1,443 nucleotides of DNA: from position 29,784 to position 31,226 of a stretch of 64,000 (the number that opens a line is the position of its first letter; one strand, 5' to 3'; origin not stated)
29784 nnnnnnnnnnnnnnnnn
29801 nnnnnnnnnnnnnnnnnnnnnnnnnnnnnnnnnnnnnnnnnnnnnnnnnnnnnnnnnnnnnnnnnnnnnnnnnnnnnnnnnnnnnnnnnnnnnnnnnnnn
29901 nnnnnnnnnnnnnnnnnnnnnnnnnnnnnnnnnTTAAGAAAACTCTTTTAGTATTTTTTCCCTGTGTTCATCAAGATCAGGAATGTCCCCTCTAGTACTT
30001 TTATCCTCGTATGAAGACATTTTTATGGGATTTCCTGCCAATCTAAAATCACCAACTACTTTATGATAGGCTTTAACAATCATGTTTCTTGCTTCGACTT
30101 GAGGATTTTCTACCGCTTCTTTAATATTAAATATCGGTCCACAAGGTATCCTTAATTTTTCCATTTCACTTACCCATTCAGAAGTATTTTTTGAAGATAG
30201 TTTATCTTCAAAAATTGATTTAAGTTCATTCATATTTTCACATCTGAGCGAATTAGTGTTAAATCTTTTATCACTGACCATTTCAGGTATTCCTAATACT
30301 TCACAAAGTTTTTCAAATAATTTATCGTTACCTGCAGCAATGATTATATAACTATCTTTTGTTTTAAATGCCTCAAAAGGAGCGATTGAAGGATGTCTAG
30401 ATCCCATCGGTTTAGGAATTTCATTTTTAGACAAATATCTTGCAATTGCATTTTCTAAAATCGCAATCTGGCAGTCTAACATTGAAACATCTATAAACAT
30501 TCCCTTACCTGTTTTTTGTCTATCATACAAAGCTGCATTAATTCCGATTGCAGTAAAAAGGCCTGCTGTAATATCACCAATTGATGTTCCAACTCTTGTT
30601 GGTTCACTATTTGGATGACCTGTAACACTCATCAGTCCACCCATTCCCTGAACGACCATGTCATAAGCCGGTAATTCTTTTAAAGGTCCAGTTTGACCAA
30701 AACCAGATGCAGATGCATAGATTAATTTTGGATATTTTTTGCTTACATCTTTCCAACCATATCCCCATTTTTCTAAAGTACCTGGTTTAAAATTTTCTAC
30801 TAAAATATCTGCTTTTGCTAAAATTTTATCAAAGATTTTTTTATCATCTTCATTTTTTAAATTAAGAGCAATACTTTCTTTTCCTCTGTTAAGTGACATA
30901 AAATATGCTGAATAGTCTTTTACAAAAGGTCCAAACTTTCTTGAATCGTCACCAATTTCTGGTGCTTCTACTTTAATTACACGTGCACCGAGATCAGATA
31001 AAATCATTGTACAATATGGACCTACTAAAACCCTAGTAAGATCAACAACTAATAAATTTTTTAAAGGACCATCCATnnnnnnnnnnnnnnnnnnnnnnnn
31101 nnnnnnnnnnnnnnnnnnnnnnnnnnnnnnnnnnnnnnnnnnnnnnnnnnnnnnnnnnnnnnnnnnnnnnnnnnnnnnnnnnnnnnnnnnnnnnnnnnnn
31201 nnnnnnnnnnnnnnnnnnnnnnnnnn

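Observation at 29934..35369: Malonate module with a YfdE-like CoA-transferase apparently standing in for MatB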

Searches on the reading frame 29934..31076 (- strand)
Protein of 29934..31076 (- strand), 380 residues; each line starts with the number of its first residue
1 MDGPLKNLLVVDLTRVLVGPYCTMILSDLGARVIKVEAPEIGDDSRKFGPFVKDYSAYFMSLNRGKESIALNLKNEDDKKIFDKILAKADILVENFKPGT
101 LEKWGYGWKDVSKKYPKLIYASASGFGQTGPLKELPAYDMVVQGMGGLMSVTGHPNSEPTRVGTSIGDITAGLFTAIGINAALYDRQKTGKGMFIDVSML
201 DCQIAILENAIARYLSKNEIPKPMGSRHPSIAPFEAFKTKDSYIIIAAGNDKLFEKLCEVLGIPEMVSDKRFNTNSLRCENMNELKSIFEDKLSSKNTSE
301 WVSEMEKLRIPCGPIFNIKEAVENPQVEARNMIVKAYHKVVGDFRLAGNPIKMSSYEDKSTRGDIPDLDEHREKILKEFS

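Call 4: search_protein_families(library=pfam, proteins=[window:29934-31076:-])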
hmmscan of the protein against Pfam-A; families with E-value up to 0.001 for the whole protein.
window:29934-31076:- (380 aa): 1 family
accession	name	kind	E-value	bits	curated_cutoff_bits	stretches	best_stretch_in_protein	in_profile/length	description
PF02515.22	CoA_transf_3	-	7.3e-125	417.3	23.3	1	5-372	1-366/366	CoA-transferase family III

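Call 5: search_protein_families(library=ncbifam, proteins=[window:29934-31076:-])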
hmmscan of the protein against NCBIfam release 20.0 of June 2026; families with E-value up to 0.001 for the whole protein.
window:29934-31076:- (380 aa): 7 families
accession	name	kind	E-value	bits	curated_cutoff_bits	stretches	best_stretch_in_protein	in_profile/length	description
NF008511.0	PRK11430.1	equivalog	3.8e-127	424.5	522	1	2-380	7-380/381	CoA:oxalate CoA-transferase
NF052585.1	SucGlutTfsCaiB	equivalog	9.4e-103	343.8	750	1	3-379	6-388/394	succinate--glutarate CoA-transferase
NF041294.1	Scnl_mescCoAtase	equivalog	1.1e-95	321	700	1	4-377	3-381/381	succinyl-CoA:mesaconate CoA-transferase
NF003809.0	PRK05398.1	subfamily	5.8e-83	278.8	442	2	3-205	3-206/416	formyl-CoA transferase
TIGR03253.1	oxalate_frc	equivalog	7.6e-82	275.2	504.2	2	4-203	3-203/416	formyl-CoA transferase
NF002914.1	PRK03525.1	equivalog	2e-36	125.8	413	1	3-335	8-338/400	L-carnitine CoA-transferase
TIGR04253.1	mesacon_CoA_iso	equivalog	1.3e-14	54.1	725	1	5-378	3-382/403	2-methylfumaryl-CoA isomerase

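Call 12: find_homologous_proteins(query=window:29934-31076:-, max_evalue=1e-30)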
Query window:29934-31076:- (380 aa): 7998 proteins with E <= 1e-30 among 8000 candidates; the best 120 are listed.
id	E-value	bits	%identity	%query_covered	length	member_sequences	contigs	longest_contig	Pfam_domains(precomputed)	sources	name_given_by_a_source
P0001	8.8e-263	889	87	96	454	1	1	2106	PF02515.23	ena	-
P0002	7.2e-251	850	99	100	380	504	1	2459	PF02515.23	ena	-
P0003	2.2e-249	845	99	99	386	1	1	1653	PF02515.23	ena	-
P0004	2.1e-241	819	94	100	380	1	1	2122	PF02515.23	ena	-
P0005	5.2e-241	817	94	100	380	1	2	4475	PF02515.23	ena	-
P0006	1.5e-240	816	94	100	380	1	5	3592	PF02515.23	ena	-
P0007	1.9e-240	816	94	100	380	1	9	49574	PF02515.23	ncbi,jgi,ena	-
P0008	2.2e-240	815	94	100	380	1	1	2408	PF02515.23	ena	-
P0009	3.7e-240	815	94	100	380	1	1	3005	PF02515.23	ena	-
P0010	3.8e-240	815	94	100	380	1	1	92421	PF02515.23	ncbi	-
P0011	5.2e-240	814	94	100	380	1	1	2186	PF02515.23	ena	-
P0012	5.2e-240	814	94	100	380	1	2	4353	PF02515.23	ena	-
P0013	9.2e-240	813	94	100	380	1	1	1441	PF02515.23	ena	-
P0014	9.2e-240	813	94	100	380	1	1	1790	PF02515.23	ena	-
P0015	9.5e-240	813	94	100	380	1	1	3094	PF02515.23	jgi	-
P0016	1.0e-239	813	94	100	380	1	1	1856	PF02515.23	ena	-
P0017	1.2e-239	813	99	96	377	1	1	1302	PF02515.23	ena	-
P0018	3.5e-239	811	93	100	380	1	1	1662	PF02515.23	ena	-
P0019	4.2e-235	798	99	94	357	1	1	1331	PF02515.23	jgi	jgi:CoA:oxalate CoA-transferase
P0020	7.7e-234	794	99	94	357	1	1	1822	PF02515.23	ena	-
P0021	2.3e-233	792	90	100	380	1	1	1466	PF02515.23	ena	-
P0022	2.3e-233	792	90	100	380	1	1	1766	PF02515.23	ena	-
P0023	3.9e-233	792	90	100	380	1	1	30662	PF02515.23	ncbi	-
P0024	4.3e-233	791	90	100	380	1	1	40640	PF02515.23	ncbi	-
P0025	5.8e-233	791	90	100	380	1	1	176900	PF02515.23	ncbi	-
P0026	3.9e-232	788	90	100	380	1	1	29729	PF02515.23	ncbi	-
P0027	2.1e-231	786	89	100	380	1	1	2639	PF02515.23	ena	-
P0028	3.6e-231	785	90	100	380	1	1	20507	PF02515.23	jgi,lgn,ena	jgi:CoA:oxalate CoA-transferase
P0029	5.0e-231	785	89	100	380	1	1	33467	PF02515.23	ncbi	-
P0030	5.0e-231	785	89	100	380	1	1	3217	PF02515.23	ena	-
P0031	7.2e-231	784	91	100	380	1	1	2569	PF02515.23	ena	-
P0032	1.0e-230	784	89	100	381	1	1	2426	PF02515.23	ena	-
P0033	1.3e-230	783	90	100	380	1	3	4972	PF02515.23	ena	-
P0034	1.4e-230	783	89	100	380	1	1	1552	PF02515.23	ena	-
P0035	1.5e-230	783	89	100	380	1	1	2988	PF02515.23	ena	-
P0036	1.6e-230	783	90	100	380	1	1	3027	PF02515.23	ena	-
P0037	1.9e-230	783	89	100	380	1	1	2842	PF02515.23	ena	-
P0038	2.0e-230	783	90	100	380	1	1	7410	PF02515.23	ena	-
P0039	2.7e-230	782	89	100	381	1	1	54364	PF02515.23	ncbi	-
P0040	2.8e-230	782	89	100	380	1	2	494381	PF02515.23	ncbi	-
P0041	2.9e-230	782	89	100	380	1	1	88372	PF02515.23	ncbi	-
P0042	3.3e-230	782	89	100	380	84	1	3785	PF02515.23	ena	-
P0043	3.4e-230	782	89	100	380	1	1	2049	PF02515.23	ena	-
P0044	3.6e-230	782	90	100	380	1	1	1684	PF02515.23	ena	-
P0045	3.9e-230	782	89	100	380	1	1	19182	PF02515.23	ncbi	-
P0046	4.1e-230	782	90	100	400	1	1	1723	PF02515.23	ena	-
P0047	4.3e-230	782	88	100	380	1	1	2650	PF02515.23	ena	-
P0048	4.3e-230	781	90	100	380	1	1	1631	PF02515.23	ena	-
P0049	4.4e-230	781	89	100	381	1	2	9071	PF02515.23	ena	-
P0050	5.0e-230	781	89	100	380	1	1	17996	PF02515.23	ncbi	-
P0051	5.3e-230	781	89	100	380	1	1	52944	PF02515.23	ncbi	-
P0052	5.8e-230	781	90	100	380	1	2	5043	PF02515.23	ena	-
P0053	6.7e-230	781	89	100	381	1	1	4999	PF02515.23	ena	-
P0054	7.4e-230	781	89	100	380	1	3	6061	PF02515.23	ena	-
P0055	9.6e-230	780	89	100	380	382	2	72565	PF02515.23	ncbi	-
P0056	9.7e-230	780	90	100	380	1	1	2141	PF02515.23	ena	-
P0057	9.8e-230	780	89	100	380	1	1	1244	PF02515.23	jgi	jgi:CoA:oxalate CoA-transferase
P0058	1.0e-229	780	89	100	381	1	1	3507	PF02515.23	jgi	jgi:CoA:oxalate CoA-transferase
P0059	1.2e-229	780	88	100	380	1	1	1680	PF02515.23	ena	-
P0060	1.3e-229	780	89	100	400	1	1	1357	PF02515.23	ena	-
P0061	1.3e-229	780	88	100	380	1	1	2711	PF02515.23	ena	-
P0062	1.3e-229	780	89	100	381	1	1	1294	PF02515.23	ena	-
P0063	1.5e-229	780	88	100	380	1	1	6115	PF02515.23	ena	-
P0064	1.8e-229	779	88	100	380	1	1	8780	PF02515.23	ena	-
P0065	1.8e-229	779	89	100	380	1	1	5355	PF02515.23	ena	-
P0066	1.9e-229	779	88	100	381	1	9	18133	PF02515.23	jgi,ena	-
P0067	1.9e-229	779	89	100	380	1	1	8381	PF02515.23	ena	-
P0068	2.0e-229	779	89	100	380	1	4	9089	PF02515.23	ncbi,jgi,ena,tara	tara:strand:+ start:896 stop:2038 length:1143 start_codon:yes stop_codon:yes gene_type:complete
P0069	2.0e-229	779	90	100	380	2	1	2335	PF02515.23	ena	-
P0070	2.1e-229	779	88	100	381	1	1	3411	PF02515.23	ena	-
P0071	2.2e-229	779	90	100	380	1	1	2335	PF02515.23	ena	-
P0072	2.3e-229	779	89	100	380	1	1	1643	PF02515.23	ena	-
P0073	2.3e-229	779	89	100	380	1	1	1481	PF02515.23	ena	-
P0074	2.3e-229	779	89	100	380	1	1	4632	PF02515.23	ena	-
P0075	2.5e-229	779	88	100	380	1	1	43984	PF02515.23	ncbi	-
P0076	2.7e-229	779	88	100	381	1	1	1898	PF02515.23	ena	-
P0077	2.8e-229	779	88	100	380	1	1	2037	PF02515.23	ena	-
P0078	2.8e-229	779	89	100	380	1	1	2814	PF02515.23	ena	-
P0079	2.9e-229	779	89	100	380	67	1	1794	PF02515.23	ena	-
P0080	3.0e-229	779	89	100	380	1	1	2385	PF02515.23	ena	-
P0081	3.0e-229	779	89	100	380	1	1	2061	PF02515.23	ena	-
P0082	3.0e-229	779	89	100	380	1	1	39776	PF02515.23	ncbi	-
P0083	3.1e-229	779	89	100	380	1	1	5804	PF02515.23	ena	-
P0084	3.1e-229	779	88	100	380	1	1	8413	PF02515.23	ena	-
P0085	3.2e-229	779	88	100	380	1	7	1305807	PF02515.23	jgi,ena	jgi:CoA:oxalate CoA-transferase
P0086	3.2e-229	779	88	100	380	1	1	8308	PF02515.23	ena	-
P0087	3.3e-229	779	90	100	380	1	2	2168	PF02515.23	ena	-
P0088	3.8e-229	778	89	100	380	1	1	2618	PF02515.23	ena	-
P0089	4.1e-229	778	88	100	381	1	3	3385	PF02515.23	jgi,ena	-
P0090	4.4e-229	778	88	100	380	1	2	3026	PF02515.23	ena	-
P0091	4.4e-229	778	88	100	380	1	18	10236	PF02515.23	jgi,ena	-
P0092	4.5e-229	778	89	100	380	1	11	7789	PF02515.23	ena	-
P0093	4.7e-229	778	89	100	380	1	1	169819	PF02515.23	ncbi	-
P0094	4.9e-229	778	88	100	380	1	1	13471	PF02515.23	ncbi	-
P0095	5.2e-229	778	89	100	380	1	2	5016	PF02515.23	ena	-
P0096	5.3e-229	778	89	100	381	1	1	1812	PF02515.23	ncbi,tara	tara:strand:+ start:239 stop:1384 length:1146 start_codon:yes stop_codon:yes gene_type:complete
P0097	5.3e-229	778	88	100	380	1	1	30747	PF02515.23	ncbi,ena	-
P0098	5.3e-229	778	88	100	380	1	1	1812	PF02515.23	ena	-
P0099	5.5e-229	778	88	100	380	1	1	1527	PF02515.23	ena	-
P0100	5.5e-229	778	88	100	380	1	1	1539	PF02515.23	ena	-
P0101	5.6e-229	778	88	100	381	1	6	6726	PF02515.23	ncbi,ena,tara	tara:strand:+ start:53 stop:1198 length:1146 start_codon:yes stop_codon:yes gene_type:complete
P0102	6.1e-229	778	90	100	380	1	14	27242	PF02515.23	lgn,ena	-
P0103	6.1e-229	778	87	100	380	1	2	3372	PF02515.23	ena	-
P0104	6.1e-229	778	87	100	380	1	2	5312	PF02515.23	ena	-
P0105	6.2e-229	778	89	100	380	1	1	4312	PF02515.23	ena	-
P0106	6.2e-229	778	89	100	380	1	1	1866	PF02515.23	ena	-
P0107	6.6e-229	778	88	100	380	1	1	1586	PF02515.23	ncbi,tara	tara:strand:+ start:134 stop:1276 length:1143 start_codon:yes stop_codon:yes gene_type:complete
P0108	6.8e-229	778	89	100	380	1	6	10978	PF02515.23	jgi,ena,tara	jgi:CoA:oxalate CoA-transferase|tara:strand:+ start:356 stop:1498 length:1143 start_codon:yes stop_c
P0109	6.8e-229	778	88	100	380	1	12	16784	PF02515.23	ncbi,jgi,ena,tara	tara:strand:- start:2167 stop:3309 length:1143 start_codon:yes stop_codon:yes gene_type:complete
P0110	7.1e-229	778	89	100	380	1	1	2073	PF02515.23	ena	-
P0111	7.6e-229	777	89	100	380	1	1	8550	PF02515.23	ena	-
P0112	7.8e-229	777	89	100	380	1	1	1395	PF02515.23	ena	-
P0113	7.8e-229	777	89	100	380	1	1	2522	PF02515.23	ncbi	-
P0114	7.8e-229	777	89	100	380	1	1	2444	PF02515.23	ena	-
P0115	9.2e-229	777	89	100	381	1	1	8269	PF02515.23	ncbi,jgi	-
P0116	9.3e-229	777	89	100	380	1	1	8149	PF02515.23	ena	-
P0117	9.8e-229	777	89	100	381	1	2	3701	PF02515.23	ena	-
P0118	1.0e-228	777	89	100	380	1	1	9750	PF02515.23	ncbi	-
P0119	1.0e-228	777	88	100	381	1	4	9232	PF02515.23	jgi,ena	-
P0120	1.1e-228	777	90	100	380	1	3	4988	PF02515.23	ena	-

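Call 13: find_related_loci(query=window:29934-31076:-, collection=genome_contigs, flank=8000)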
Query window:29934-31076:- (380 aa) in genome_contigs; peptide patterns used: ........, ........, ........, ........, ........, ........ (x = any residue, [..] = any of these).
599 stretches matched a pattern (row limit reached: there are more); 569 encode a relative of the query (tblastn E <= 1e-3); the best 80 are kept; 80 distinct loci.
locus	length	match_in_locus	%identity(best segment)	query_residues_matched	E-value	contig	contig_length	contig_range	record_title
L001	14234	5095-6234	99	1-380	0e+0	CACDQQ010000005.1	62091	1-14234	uncultured Pelagibacteraceae bacterium isolate AG-904-G05 genome assembly, contig: AG-904-G05_NODE_5, whole genome shotg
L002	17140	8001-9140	99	1-380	0e+0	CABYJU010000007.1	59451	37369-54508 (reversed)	MAG: uncultured Pelagibacteraceae bacterium isolate AG-894-F17 genome assembly, contig: AG-894-F17_NODE_7, whole genome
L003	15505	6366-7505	99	1-380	0e+0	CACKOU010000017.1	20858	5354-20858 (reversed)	uncultured Pelagibacteraceae bacterium isolate AG-917-G09 genome assembly, contig: AG-917-G09_NODE_17, whole genome shot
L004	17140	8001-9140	99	1-380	0e+0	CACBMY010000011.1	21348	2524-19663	uncultured Pelagibacteraceae bacterium isolate AG-899-N16 genome assembly, contig: AG-899-N16_NODE_11, whole genome shot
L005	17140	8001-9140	99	1-380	0e+0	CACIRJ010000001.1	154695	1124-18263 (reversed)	uncultured Pelagibacteraceae bacterium isolate AG-914-B04 genome assembly, contig: AG-914-B04_NODE_1, whole genome shotg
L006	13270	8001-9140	99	1-380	0e+0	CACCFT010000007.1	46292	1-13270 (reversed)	uncultured Pelagibacteraceae bacterium isolate AG-900-P18 genome assembly, contig: AG-900-P18_NODE_7, whole genome shotg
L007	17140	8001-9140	99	1-380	0e+0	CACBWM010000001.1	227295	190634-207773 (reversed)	uncultured Pelagibacteraceae bacterium isolate AG-359-N03 genome assembly, contig: AG-359-N03_NODE_1, whole genome shotg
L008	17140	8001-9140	99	1-380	0e+0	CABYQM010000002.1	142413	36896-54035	MAG: uncultured Pelagibacteraceae bacterium isolate AG-894-M18 genome assembly, contig: AG-894-M18_NODE_2, whole genome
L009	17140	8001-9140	99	1-380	0e+0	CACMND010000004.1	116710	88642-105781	MAG: uncultured Pelagibacteraceae bacterium isolate AG-891-N03 genome assembly, contig: AG-891-N03_NODE_4, whole genome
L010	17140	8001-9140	99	1-380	0e+0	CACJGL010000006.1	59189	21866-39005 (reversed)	uncultured Pelagibacteraceae bacterium isolate AG-915-A06 genome assembly, contig: AG-915-A06_NODE_6, whole genome shotg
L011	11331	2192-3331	99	1-380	0e+0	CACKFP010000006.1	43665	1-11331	uncultured Pelagibacteraceae bacterium isolate AG-453-K23 genome assembly, contig: AG-453-K23_NODE_6, whole genome shotg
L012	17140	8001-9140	99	1-380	0e+0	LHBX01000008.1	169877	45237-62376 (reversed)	Pelagibacteraceae bacterium GOM-A1 A1_S1_8, whole genome shotgun sequence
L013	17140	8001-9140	99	1-380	0e+0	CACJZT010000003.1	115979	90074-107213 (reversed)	uncultured Pelagibacteraceae bacterium isolate AG-916-J16 genome assembly, contig: AG-916-J16_NODE_3, whole genome shotg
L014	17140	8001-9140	99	1-380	0e+0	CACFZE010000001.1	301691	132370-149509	uncultured Pelagibacteraceae bacterium isolate AG-909-F14 genome assembly, contig: AG-909-F14_NODE_1, whole genome shotg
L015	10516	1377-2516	99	1-380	0e+0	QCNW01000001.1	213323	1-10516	Pelagibacteraceae bacterium AG-426-M19 Ga0172170_101, whole genome shotgun sequence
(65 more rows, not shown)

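Call 28: search_solved_structures(query=window:29934-31076:-, max_evalue=1e-20, show_alignments=2)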
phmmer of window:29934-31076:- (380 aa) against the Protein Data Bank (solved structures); distinct sequences matched with E-value up to 1e-20: 33.
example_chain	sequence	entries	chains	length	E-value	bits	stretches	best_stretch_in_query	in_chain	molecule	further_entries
4hl6_A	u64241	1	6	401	2.2e-113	382.5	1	3-380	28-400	Uncharacterized protein YfdE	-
9br6_A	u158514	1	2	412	4.3e-95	322.4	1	4-378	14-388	Succinate--hydroxymethylglutarate CoA-transferase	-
9br7_A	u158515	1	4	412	1.5e-94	320.6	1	4-378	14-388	Succinate--hydroxymethylglutarate CoA-transferase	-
4ed9_A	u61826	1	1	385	9.7e-89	301.5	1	3-373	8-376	CAIB/BAIF family protein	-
10uh_A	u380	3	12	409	1e-80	275.1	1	4-347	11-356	Formyl-coenzyme a transferase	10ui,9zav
2vjp_A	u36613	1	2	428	1.2e-55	192.6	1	2-207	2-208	FORMYL-COENZYME A TRANSFERASE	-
2vjo_A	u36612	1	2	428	3.6e-55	191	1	2-207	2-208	FORMYL-COENZYME A TRANSFERASE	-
1p5h_A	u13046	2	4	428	5e-55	190.6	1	2-207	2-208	Formyl-coenzyme A transferase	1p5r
2vjk_A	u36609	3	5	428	5e-55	190.6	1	2-207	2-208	FORMYL-COENZYME A TRANSFERASE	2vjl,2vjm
2vjn_A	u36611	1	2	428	5e-55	190.5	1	2-207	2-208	FORMYL-COENZYME A TRANSFERASE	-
2vjq_A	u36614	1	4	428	8.6e-55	189.8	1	2-207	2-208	FORMYL-COENZYME A TRANSFERASE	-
1t4c_A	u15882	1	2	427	8.7e-55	189.8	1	4-207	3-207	Formyl-CoA:oxalate CoA-transferase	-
1vgr_A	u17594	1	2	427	3.1e-54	187.9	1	4-207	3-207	Formyl-coenzyme A transferase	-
2vjm_B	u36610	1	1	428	5e-54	187.3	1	2-207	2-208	FORMYL-COENZYME A TRANSFERASE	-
1t3z_A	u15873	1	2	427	6e-54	187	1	4-207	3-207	Formyl-coenzyme A transferase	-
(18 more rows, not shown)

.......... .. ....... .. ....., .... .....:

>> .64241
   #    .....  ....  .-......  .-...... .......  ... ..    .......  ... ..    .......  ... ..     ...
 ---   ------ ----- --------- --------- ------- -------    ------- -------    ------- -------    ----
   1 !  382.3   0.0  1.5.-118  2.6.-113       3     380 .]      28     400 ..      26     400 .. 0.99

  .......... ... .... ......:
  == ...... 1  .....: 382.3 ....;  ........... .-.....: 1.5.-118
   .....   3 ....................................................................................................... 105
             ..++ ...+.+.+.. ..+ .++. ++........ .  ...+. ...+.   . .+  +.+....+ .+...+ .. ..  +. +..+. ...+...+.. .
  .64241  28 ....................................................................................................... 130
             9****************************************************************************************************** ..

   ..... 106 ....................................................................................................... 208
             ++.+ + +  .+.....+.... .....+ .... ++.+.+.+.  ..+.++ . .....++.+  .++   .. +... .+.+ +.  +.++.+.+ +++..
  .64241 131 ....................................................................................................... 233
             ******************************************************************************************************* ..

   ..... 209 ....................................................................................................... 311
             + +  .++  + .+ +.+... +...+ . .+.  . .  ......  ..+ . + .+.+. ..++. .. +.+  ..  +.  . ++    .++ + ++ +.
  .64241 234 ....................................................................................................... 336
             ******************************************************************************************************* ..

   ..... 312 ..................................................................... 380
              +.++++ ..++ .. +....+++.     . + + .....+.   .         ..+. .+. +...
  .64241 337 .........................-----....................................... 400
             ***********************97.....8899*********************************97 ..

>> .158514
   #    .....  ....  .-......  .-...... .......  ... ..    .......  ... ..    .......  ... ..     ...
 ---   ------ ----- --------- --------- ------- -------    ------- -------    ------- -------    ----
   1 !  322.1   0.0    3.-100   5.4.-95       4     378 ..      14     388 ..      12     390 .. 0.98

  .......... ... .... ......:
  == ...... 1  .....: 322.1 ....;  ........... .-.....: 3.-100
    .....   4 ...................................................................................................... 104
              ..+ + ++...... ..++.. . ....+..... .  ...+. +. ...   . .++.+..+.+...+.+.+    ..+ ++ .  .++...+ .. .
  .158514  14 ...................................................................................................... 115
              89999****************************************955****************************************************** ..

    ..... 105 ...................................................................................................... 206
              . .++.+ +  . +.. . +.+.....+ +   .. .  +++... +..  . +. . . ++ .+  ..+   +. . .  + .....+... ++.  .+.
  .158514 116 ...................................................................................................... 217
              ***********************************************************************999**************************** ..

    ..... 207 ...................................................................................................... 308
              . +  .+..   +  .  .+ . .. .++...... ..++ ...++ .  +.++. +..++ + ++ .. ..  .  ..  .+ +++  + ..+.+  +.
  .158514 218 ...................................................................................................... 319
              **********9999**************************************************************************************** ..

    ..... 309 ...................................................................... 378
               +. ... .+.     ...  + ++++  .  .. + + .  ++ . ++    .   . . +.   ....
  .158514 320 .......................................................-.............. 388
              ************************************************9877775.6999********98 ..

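Call 44: search_protein_representatives(protein=window:29934-31076:-)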
Query: 380 residues. Proteins with E-value up to 0.001 (for the whole library): 68837; up to 1e-10: 38259; up to 1e-30: 11585. The best 150 are listed.
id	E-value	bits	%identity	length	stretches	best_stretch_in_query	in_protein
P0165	1.3e-170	584.1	39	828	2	1-376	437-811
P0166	1.4e-151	521.5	41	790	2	5-376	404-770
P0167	1.1e-144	498.8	58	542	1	2-379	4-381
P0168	1.2e-143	495.4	85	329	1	3-257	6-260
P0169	1.2e-140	485.5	55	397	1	3-379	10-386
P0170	7.0e-139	479.7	56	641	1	1-377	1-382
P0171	3.6e-138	477.3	57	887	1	2-379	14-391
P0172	5.4e-137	473.5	35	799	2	6-378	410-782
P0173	1.4e-135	468.9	35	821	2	2-378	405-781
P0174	1.5e-130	452.2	33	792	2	1-379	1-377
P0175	1.1e-129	449.4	33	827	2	4-346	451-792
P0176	2.5e-128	444.9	35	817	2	4-378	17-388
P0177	3.9e-128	444.3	52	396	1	1-376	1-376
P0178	9.8e-127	439.7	33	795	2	2-376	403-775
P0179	1.3e-126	439.3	34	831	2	4-351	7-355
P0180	3.4e-126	437.9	57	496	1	24-378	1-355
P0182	1.3e-123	429.4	52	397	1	2-378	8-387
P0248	6.5e-96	338.3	48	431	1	3-380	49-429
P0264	8.1e-94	331.4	42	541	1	3-376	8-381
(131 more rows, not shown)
